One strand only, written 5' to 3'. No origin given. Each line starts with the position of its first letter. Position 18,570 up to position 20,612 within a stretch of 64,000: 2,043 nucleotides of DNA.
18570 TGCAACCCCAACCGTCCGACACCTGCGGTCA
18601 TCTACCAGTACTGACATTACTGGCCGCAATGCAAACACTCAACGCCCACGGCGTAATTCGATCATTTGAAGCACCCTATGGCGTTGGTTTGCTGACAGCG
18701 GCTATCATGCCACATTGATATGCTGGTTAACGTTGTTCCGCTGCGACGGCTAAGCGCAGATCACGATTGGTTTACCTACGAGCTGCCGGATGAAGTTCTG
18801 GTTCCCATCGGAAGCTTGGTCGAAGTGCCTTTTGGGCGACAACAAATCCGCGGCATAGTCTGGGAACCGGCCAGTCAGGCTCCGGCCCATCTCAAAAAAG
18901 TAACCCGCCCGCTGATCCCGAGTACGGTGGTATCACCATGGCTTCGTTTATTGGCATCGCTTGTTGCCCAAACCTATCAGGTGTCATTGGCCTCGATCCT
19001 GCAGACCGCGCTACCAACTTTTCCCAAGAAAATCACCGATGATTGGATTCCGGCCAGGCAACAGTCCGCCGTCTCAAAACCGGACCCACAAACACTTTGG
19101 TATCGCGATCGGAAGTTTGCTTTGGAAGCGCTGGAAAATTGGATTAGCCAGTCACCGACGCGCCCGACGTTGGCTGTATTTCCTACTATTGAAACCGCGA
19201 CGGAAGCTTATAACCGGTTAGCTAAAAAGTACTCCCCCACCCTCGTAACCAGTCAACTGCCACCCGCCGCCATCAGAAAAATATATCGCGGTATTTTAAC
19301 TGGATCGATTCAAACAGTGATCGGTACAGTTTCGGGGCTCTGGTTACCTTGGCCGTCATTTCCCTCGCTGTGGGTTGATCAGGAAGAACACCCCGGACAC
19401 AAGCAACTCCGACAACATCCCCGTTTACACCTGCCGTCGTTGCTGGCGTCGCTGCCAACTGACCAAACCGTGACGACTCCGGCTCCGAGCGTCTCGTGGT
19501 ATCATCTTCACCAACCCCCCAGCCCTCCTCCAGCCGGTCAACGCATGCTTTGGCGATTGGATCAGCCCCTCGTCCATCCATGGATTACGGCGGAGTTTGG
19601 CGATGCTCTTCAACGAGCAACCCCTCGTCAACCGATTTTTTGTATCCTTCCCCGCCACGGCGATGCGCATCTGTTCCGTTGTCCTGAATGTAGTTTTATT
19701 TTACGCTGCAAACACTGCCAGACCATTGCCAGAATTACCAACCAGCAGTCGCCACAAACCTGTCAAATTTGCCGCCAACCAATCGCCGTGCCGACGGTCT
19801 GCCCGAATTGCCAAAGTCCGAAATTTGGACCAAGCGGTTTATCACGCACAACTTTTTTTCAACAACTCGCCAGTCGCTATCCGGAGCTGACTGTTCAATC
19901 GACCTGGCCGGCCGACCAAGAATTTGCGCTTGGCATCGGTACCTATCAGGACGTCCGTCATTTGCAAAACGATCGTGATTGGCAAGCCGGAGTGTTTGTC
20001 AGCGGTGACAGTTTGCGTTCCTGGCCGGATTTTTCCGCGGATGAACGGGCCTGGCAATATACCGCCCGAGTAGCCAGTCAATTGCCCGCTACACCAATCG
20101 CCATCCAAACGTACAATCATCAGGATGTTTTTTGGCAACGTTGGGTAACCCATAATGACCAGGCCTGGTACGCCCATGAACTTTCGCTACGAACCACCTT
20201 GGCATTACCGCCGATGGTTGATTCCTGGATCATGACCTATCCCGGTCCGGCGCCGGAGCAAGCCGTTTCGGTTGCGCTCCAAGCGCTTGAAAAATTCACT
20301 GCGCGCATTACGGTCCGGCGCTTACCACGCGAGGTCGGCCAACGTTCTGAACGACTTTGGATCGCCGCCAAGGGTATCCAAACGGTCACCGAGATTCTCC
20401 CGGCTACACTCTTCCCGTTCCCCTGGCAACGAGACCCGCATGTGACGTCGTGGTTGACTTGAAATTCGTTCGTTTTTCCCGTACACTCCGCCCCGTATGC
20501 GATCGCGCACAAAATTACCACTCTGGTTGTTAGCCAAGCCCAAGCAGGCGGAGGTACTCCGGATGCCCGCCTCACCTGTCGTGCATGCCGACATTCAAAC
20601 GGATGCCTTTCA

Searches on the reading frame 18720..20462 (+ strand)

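Call 41: search_protein_families(library=pfam, proteins=[window:18720-20462:+])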
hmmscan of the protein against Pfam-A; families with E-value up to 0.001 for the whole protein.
window:18720-20462:+ (580 aa): 1 family
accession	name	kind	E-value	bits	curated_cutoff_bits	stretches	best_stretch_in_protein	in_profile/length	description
PF17764.6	PriA_3primeBD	-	2e-15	56.9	22.7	1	16-99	10-96/96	3'DNA-binding domain (3'BD)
